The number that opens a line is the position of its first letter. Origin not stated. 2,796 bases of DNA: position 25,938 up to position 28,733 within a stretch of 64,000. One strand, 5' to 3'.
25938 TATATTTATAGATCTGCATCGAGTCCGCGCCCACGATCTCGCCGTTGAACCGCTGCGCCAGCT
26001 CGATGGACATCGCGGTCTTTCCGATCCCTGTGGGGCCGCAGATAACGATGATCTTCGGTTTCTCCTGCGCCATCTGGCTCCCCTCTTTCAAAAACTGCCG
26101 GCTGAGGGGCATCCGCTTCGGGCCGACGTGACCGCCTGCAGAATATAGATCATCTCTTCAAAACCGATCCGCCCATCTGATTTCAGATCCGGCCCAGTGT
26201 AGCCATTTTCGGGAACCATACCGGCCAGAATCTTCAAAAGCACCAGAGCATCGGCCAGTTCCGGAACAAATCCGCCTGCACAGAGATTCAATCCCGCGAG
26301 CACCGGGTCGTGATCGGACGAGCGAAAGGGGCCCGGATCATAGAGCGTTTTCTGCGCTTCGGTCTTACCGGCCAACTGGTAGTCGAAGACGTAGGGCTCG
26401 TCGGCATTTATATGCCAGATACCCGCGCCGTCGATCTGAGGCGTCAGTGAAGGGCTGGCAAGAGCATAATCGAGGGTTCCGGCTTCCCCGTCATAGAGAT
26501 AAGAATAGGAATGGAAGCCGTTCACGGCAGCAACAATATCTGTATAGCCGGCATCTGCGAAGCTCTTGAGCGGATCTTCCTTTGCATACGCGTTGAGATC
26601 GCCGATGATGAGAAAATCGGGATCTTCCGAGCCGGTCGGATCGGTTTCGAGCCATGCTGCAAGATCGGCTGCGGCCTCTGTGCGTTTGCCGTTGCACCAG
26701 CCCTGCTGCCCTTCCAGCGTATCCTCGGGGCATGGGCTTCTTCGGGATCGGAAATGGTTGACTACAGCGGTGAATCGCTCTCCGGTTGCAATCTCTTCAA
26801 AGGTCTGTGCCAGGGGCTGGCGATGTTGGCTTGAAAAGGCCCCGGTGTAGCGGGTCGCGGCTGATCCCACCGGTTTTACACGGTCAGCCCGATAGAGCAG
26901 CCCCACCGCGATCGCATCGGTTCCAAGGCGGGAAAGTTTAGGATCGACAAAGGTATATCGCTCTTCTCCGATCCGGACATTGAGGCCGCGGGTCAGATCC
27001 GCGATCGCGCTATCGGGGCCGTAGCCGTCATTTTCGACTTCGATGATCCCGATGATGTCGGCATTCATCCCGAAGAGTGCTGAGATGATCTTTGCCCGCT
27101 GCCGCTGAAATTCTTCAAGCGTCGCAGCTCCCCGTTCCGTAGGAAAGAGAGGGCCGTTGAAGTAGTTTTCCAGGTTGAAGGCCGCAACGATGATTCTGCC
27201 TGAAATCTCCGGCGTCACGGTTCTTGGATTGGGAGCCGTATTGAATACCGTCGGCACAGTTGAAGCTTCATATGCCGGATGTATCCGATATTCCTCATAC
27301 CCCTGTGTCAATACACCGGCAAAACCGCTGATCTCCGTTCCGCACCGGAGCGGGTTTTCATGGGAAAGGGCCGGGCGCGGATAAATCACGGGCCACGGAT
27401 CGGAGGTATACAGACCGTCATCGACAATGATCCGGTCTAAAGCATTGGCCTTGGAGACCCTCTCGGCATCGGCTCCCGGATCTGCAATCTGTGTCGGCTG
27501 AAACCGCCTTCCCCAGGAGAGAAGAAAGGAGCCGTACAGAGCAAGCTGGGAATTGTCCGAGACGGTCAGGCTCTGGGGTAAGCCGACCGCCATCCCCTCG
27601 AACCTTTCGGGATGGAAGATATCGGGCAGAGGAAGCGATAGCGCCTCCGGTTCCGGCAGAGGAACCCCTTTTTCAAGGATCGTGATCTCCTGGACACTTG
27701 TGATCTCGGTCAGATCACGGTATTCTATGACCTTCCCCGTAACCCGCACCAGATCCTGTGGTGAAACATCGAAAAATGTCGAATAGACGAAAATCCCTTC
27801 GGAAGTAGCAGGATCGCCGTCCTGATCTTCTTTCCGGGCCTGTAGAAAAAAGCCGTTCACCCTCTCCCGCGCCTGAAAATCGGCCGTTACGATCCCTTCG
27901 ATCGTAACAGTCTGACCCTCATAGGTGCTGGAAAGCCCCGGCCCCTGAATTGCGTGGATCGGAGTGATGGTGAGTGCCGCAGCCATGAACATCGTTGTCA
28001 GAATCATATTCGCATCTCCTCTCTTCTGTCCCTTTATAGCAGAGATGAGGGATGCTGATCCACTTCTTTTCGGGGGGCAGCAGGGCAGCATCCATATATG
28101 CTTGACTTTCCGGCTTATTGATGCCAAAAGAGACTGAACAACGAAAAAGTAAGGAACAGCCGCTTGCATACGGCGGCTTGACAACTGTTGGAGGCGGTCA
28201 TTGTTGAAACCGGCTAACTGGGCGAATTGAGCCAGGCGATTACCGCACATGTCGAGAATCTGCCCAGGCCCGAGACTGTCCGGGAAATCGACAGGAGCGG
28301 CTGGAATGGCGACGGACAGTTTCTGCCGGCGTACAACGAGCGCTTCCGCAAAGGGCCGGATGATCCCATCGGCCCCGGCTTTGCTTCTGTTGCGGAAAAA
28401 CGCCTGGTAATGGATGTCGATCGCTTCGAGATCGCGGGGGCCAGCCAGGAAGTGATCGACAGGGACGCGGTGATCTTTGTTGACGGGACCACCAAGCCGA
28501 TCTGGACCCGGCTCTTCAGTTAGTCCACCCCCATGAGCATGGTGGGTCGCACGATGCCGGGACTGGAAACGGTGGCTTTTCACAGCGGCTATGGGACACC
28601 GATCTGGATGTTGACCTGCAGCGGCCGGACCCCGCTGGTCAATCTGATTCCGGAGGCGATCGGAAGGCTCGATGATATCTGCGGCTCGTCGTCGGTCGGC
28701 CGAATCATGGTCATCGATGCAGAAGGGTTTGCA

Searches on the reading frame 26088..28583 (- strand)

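Call 10: search_protein_families(library=pfam, proteins=[window:26088-28583:-], max_evalue=0.001)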
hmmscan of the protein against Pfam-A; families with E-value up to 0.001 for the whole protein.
window:26088-28583:- (831 aa): 2 families
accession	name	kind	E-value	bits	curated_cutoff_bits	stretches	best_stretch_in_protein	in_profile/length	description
PF03372.29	Exo_endo_phos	-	7.5e-07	29.6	24.5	1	487-758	10-225/225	Endonuclease/Exonuclease/phosphatase family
PF19580.5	Exo_endo_phos_3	-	1.6e-05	24.5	27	1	496-706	44-236/311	Endonuclease/Exonuclease/phosphatase family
